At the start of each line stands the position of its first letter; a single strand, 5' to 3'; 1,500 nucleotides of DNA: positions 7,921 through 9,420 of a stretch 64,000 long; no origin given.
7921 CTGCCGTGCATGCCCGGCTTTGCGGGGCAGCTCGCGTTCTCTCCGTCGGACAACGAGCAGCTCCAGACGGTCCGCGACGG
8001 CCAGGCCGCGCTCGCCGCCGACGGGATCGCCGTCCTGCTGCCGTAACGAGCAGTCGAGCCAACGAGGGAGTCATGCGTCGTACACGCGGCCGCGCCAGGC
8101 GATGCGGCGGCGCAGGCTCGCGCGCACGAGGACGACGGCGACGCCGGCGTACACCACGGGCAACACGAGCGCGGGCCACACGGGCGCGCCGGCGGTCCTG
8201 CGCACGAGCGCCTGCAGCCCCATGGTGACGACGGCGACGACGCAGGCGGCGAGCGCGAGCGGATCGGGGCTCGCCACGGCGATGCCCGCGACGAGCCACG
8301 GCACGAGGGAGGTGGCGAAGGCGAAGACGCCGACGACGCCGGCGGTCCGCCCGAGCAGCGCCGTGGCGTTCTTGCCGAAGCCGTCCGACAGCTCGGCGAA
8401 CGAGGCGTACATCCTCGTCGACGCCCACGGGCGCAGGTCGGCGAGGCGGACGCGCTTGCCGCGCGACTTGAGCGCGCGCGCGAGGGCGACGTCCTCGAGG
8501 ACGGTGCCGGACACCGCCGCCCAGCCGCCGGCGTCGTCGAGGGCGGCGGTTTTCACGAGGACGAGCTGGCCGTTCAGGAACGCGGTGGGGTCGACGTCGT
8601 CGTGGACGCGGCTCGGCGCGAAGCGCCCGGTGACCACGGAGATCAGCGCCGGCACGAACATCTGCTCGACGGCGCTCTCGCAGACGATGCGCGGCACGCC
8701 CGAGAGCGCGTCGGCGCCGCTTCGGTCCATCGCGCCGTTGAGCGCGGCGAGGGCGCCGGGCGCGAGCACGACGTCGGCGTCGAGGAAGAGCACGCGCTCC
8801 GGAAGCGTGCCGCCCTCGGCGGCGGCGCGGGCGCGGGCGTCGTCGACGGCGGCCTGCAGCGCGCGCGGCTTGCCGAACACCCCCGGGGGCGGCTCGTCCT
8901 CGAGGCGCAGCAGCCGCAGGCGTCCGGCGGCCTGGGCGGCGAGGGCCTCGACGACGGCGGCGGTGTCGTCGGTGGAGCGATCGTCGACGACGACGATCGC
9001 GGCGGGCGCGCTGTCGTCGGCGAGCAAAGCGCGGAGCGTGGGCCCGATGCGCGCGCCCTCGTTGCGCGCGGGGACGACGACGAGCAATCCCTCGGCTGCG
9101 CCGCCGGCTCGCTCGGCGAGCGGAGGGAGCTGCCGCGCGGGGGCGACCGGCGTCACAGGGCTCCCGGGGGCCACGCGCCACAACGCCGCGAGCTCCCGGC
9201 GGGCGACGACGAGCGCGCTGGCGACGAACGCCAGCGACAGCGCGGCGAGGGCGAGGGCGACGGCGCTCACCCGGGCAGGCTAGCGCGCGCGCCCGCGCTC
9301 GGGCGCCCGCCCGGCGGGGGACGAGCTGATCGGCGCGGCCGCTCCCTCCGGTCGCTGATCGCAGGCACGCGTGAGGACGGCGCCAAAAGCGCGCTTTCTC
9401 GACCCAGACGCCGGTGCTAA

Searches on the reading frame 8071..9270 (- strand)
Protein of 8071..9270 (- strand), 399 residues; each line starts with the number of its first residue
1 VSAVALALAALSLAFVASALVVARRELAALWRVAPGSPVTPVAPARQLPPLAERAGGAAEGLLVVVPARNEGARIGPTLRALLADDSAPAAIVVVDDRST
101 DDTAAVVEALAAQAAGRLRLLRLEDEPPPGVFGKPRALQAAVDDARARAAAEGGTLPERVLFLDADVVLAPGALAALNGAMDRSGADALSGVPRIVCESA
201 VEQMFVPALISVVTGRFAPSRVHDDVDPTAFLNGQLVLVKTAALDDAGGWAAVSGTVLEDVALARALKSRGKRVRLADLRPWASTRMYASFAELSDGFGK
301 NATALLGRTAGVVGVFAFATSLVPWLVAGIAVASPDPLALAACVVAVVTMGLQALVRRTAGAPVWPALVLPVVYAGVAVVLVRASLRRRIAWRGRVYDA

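Call 65: search_protein_families(library=pfam, proteins=[window:8071-9270:-], max_evalue=0.001)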
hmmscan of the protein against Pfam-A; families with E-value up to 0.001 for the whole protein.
window:8071-9270:- (399 aa): 4 families
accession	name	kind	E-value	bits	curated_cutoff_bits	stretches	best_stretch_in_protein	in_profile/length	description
PF13641.12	Glyco_tranf_2_3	-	1.8e-21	77.7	27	1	62-275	3-202/230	Glycosyltransferase like family 2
PF00535.33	Glycos_transf_2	-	2e-15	57.6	23.3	1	64-196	2-118/168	Glycosyl transferase family 2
PF13506.12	Glyco_transf_21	-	4e-12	46.4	21.7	1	160-283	34-154/174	Glycosyl transferase family 21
PF13632.12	Glyco_trans_2_3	-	7.9e-10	39.3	27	1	160-337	2-182/198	Glycosyl transferase family group 2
